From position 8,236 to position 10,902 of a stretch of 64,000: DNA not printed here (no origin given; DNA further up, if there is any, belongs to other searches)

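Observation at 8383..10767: Helicase architecture: unassigned ~175-aa head, and a core split by a ~225-aa coiled-coil insertion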

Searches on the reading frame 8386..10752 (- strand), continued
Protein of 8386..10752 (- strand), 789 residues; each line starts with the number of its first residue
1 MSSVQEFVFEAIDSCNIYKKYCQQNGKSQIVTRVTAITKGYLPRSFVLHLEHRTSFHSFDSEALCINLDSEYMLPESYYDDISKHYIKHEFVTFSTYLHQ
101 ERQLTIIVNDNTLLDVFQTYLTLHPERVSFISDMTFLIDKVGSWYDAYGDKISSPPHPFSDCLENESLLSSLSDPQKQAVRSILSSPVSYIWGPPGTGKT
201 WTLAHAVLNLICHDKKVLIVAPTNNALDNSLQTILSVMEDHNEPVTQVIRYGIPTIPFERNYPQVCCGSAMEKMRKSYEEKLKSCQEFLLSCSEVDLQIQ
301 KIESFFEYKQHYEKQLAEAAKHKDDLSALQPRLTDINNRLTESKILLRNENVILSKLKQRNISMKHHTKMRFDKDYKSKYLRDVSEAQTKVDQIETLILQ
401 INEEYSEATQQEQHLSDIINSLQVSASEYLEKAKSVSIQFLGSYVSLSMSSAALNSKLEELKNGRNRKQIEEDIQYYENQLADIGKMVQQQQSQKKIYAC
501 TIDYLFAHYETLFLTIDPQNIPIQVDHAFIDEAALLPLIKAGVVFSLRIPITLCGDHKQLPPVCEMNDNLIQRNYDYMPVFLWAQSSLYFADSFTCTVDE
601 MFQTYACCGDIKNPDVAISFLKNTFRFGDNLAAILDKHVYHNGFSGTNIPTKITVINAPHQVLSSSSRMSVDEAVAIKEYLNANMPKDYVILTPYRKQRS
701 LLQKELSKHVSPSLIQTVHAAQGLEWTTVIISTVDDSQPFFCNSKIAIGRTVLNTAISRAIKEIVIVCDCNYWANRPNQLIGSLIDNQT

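Call 48: search_protein_families(library=pfam, alignment_id=A3, max_evalue=0.0001)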
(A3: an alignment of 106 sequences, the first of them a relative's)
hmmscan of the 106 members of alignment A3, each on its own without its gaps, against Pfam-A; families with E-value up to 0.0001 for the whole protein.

A. member 1, L012:4702-5940:+ (413 aa): 0 families

B. families by the number of members that match (of 106 scanned): 108 families (the first 25 are shown)
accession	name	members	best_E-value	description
PF00270.35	DEAD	3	2.2e-50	DEAD/DEAH box helicase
PF00271.37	Helicase_C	3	1.6e-37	Helicase conserved C-terminal domain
PF01381.28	HTH_3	3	7.8e-15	Helix-turn-helix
PF04851.21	ResIII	3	1.8e-12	Type III restriction enzyme, res subunit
PF13560.12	HTH_31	3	1.1e-09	Helix-turn-helix domain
PF12844.13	HTH_19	3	2e-07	Helix-turn-helix domain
PF00717.28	Peptidase_S24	2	2.1e-28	Peptidase S24-like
PF00072.30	Response_reg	2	1.3e-27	Response regulator receiver domain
PF13245.12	AAA_19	2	1.6e-09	AAA domain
PF01039.27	Carboxyl_trans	1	2.4e-147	Carboxyl transferase domain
PF00909.26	Ammonium_transp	1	4.9e-111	Ammonium Transporter Family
PF02702.23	KdpD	1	3.2e-92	Osmosensitive K+ channel His kinase sensor domain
PF23500.1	DUF7133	1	1.2e-91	Domain of unknown function (DUF7133)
PF03308.22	MeaB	1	2.2e-89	Methylmalonyl Co-A mutase-associated GTPase MeaB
PF00158.32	Sigma54_activat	1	7.7e-73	Sigma-54 interaction domain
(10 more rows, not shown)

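Call 62: search_protein_families(library=padloc, alignment_id=A3, max_evalue=1e-10)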
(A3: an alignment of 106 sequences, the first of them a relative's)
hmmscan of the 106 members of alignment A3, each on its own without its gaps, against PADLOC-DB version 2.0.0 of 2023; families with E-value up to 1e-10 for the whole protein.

A. member 1, L012:4702-5940:+ (413 aa): 0 families

B. families by the number of members that match (of 106 scanned): 66 families (the first 25 are shown)
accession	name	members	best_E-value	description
PDLC02503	BrxHI|BrxHII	2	1.2e-23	BrxHI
PDLC03960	SngC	2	7.8e-23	-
PDLC03928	PsyrT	2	2.1e-19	-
PDLC02864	DpdF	2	4.4e-19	DpdF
PDLC02861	DpdF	2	4.4e-19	DpdF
PDLC02855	DpdF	2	2.7e-17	DpdF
PDLC02870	DpdF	2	1.1e-16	DpdF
PDLC02707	PbeA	2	2.3e-16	PbeA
PDLC01252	Cas3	2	5.7e-13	CAS-I; effector_G3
PDLC02867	DpdF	2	2.5e-11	DpdF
PDLC01439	typeIV_DinG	2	3.7e-11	CAS-IV-A; associated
PDLC00184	HamB1|HamB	1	0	DEAD-box helicase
PDLC05009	PDC-S37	1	0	-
PDLC02194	Hhe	1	1.3e-148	-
PDLC00180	HamB1|HamB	1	7.4e-128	DEAD-box helicase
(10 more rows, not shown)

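Call 63: search_protein_families(library=padloc, proteins=[L016:1564-5112:+, L016:5404-7668:+, L016:10428-12560:+, L016:12675-16349:+, L035:10307-16201:+, L022:3452-6142:+, L021:10367-13321:+, L024:12772-15048:+, L014:10880-13138:-, L027:12021-14021:+], max_evalue=1e-10)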
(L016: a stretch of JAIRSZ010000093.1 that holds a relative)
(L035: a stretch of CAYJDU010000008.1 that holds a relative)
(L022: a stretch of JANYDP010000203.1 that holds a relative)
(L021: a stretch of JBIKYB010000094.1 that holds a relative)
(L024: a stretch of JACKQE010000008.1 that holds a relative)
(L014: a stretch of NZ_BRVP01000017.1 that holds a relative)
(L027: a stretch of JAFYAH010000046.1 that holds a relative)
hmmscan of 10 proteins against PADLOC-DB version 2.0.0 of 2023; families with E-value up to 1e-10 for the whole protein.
L016:1564-5112:+ (1183 aa): 0 families

L016:5404-7668:+ (755 aa): 0 families

L016:10428-12560:+ (711 aa): 0 families

L016:12675-16349:+ (1225 aa): 0 families

L035:10307-16201:+ (1965 aa): 4 families
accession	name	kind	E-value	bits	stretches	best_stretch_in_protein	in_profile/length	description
PDLC05009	PDC-S37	-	0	1016.1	2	1084-1962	671-1544/1550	-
PDLC02194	Hhe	-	1.3e-148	494.7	2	1187-1744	1220-1784/1911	-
PDLC03924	MkoC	-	1.2e-25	87.8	1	1416-1619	771-963/1136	-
PDLC03920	MkoA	-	1.9e-24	84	1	1342-1621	790-1096/1112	-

L022:3452-6142:+ (897 aa): 0 families

L021:10367-13321:+ (985 aa): 0 families

L024:12772-15048:+ (759 aa): 0 families

L014:10880-13138:- (753 aa): 23 families
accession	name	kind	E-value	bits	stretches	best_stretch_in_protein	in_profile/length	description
PDLC00184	HamB1|HamB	-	0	1030.7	1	20-753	5-738/738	DEAD-box helicase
PDLC00180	HamB1|HamB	-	7.4e-128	426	1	79-752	55-705/709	DEAD-box helicase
PDLC00201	HamB2|HamB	-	5e-113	376.9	1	83-750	61-712/721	DEAD-box helicase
PDLC00191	HamB1|HamB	-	4.9e-82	274.4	1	104-749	78-759/767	DEAD-box helicase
PDLC00182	HamB1|HamB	-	4.6e-78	261.3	1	84-746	60-713/719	DEAD-box helicase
PDLC00186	HamB1|HamB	-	6.7e-59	197.7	2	306-480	350-530/864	DEAD-box helicase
PDLC00193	HamB1|HamB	-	8.9e-59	197.5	1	208-752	22-566/570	DEAD-box helicase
PDLC00187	HamB1|HamB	-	3.8e-58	195.5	1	122-481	137-517/851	DEAD-box helicase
PDLC00176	HamB1|HamB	-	5.6e-58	194.7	1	30-542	35-562/845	DEAD-box helicase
PDLC00185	HamB1|HamB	-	7.8e-58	194.1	1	122-527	138-571/871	DEAD-box helicase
PDLC00190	HamB1|HamB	-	8.7e-55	184.6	1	85-545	97-577/866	DEAD-box helicase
PDLC00200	HamB2|HamB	-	1.3e-47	160.4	1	128-490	148-539/865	DEAD-box helicase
PDLC00179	HamB1|HamB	-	4e-36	122.8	1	208-521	21-332/415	DEAD-box helicase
PDLC00177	HamB1|HamB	-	4.7e-35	119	1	333-533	376-587/841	DEAD-box helicase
PDLC00181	HamB1|HamB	-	2.3e-34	116.6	1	124-504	137-527/836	DEAD-box helicase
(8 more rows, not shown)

L027:12021-14021:+ (667 aa): 0 families

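Call 66: fold_search(model_id=the predicted structure, library=viral)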
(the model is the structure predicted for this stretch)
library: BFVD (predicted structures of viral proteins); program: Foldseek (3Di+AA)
matches with E <= 10: 1305; with E <= 0.001: 315
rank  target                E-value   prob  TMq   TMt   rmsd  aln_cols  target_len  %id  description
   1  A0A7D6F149            1.0e-15  1.00  0.46  0.26   7.8       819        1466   11  Putative helicase (Fragment) [Leveillula taurica associated alphamesonivirus 1]
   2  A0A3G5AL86            2.5e-15  1.00  0.49  0.53  16.0       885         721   10  Putative RNA helicase SDE3 [Sylvanvirus sp.]
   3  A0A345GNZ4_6          4.3e-15  1.00  0.34  0.20  27.1       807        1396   11  (no name in the UniProt tables at hand)
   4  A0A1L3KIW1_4          6.1e-15  1.00  0.34  0.23  14.5       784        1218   14  Replicase polyprotein 1ab [Beihai Nido-like virus 1]
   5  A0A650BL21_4          3.5e-14  1.00  0.35  0.20  15.1       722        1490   11  Replicase polyprotein 1ab [Botrylloides leachii nidovirus]
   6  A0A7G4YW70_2          7.3e-14  1.00  0.34  0.24  10.0       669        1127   12  (no name in the UniProt tables at hand)
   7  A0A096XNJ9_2          9.3e-14  1.00  0.39  0.22  15.9       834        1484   13  (no name in the UniProt tables at hand)
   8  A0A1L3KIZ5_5          1.6e-13  1.00  0.33  0.20  28.6       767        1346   12  Replicase polyprotein 1ab [Wenling nido-like virus 1]
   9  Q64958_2              3.9e-13  1.00  0.37  0.28  16.1       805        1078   10  ORF1ab polyprotein [Infectious bronchitis virus]
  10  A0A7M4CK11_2          4.3e-13  1.00  0.34  0.22  22.3       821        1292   10  Replicase polyprotein 1ab (Fragment) [Nam Dinh virus]
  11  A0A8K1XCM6            1.2e-12  1.00  0.34  0.22  14.9       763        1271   13  (no name in the UniProt tables at hand)
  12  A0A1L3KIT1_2          1.5e-12  1.00  0.36  0.28  38.1       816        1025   12  RNA-dependent RNA polymerase (Fragment) [Wenzhou Nido-like virus 1]
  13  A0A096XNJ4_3          1.6e-12  1.00  0.40  0.29   9.1       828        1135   11  ORF1ab polyprotein (Fragment) [Anlong Ms bat coronavirus]
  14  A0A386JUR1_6          1.7e-12  1.00  0.37  0.23  16.4       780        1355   13  Replicase polyprotein 1ab [Planarian secretory cell nidovirus]
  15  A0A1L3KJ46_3          2.0e-12  1.00  0.34  0.21  27.2       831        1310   12  (no name in the UniProt tables at hand)
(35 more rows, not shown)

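Call 68: search_protein_families(library=pfam, proteins=[P0021, P0014, P0011], max_evalue=0.001)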
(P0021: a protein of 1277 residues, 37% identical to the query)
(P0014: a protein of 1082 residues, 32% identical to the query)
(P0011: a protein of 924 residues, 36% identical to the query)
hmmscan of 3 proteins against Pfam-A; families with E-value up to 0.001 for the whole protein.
P0021 (1277 aa): 7 families
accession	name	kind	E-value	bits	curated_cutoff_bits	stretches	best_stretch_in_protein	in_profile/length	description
PF13086.12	AAA_11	-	4.3e-19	69.7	27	1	531-957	4-254/257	AAA domain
PF13087.12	AAA_12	-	2.3e-14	53.9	27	1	1073-1162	102-193/195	AAA domain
PF13245.12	AAA_19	-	9.2e-08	32.8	25.1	1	533-587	1-56/134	AAA domain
PF13604.12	AAA_30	-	1.6e-07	31.7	27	1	531-587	4-61/191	AAA domain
PF13538.12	UvrD_C_2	-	4.5e-07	30.1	27.4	1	1108-1160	4-52/52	UvrD-like helicase C-terminal domain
PF01443.25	Viral_helicase1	-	2.5e-05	24.6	21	0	1088-1160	164-227/228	Viral superfamily 1 RNA helicase core domain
PF13166.12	AAA_13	-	0.00093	18.4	36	0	751-885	298-430/713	AAA domain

P0014 (1082 aa): 7 families
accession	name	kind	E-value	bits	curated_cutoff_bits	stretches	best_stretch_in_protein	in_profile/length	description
PF13086.12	AAA_11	-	1.8e-19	71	27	1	418-843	4-254/257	AAA domain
PF13087.12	AAA_12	-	1e-11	45.2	27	1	954-1056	97-194/195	AAA domain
PF13538.12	UvrD_C_2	-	1.2e-07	32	27.4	1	999-1053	4-52/52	UvrD-like helicase C-terminal domain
PF13245.12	AAA_19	-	3.2e-06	27.8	25.1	1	420-474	1-56/134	AAA domain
PF01443.25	Viral_helicase1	-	1.4e-05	25.4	21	0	995-1053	178-227/228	Viral superfamily 1 RNA helicase core domain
PF10018.14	Med4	-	0.00039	20.6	26.9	1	193-249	11-67/190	Vitamin-D-receptor interacting Mediator subunit 4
PF13604.12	AAA_30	-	0.00091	19.4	27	0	418-474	4-61/191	AAA domain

P0011 (924 aa): 6 families
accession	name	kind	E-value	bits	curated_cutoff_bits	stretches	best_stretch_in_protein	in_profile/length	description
PF13086.12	AAA_11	-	7.9e-21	75.4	27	1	151-696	3-254/257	AAA domain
PF13087.12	AAA_12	-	3.7e-12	46.7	27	1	800-902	90-191/195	AAA domain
PF13245.12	AAA_19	-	2.5e-09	37.8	25.1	1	154-207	1-55/134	AAA domain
PF13604.12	AAA_30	-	4.3e-08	33.5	27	1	151-210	3-62/191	AAA domain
PF13538.12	UvrD_C_2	-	7.8e-07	29.3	27.4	1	847-902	3-52/52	UvrD-like helicase C-terminal domain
PF00270.35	DEAD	-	0.00065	19.9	26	0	153-228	3-80/167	DEAD/DEAH box helicase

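Call 69: find_related_loci(query=A1, collection=viral_contigs, flank=6000)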
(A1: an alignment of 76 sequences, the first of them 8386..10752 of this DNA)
Query A1 (789 aa) in viral_contigs; peptide patterns used: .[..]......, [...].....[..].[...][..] (x = any residue, [..] = any of these).
600 stretches matched a pattern (row limit reached: there are more); 6 encode a relative of the query (tblastn E <= 1e-3); 6 distinct loci.
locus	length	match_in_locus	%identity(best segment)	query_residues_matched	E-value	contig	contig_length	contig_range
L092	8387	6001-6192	41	171-234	9e-10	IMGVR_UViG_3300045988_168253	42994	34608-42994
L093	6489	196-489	25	173-275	2e-6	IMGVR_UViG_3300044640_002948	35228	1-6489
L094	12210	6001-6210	36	176-239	4e-6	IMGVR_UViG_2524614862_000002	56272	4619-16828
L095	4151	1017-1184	36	191-242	4e-6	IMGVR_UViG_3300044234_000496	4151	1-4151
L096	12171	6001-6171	35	191-243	4e-6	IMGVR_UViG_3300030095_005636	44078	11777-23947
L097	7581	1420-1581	39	176-230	9e-6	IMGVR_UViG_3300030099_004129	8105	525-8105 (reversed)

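Call 96: list_cluster_members(proteins=[window:8386-10752:-, P0264, window:11046-12086:-])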
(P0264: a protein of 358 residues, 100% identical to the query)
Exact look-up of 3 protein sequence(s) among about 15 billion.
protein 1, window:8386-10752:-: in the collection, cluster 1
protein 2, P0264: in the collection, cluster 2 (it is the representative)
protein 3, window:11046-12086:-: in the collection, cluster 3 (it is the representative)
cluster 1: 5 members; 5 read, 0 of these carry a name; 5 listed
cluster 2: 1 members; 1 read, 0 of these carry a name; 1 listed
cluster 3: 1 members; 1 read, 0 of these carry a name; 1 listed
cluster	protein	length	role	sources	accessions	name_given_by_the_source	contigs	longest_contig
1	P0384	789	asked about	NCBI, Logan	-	-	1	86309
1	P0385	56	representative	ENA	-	-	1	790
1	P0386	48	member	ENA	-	-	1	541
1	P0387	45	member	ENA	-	-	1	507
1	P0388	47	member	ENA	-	-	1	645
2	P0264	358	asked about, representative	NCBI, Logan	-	-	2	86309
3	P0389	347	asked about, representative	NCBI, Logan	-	-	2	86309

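Call 97: search_dna_similar(query=window:8386-10752:-, collection=phages, mode=protein, max_rows=15, max_evalue=1e-10)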
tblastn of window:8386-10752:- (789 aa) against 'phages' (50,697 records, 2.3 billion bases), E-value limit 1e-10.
No match.

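Call 98: search_dna_similar(query=window:8386-10752:-, collection=plasmids, mode=protein, max_rows=15, max_evalue=1e-10)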
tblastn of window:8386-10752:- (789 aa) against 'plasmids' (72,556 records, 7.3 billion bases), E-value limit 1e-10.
Records with a match: 1; places in all: 1; records where one place covers at least 80% of the query: 0.
Best place of each record, by identity: <60% 1.
By first word of the organism name: Aulosira 1.
By predicted mobility (MOB-suite, as given by PLSDB): conjugative 1.
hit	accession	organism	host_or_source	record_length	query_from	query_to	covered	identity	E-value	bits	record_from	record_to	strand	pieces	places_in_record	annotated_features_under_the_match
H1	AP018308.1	Aulosira laxa NIES-50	-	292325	176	324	19%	32.7%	5e-11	75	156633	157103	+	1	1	superfamily I DNA/RNA helicase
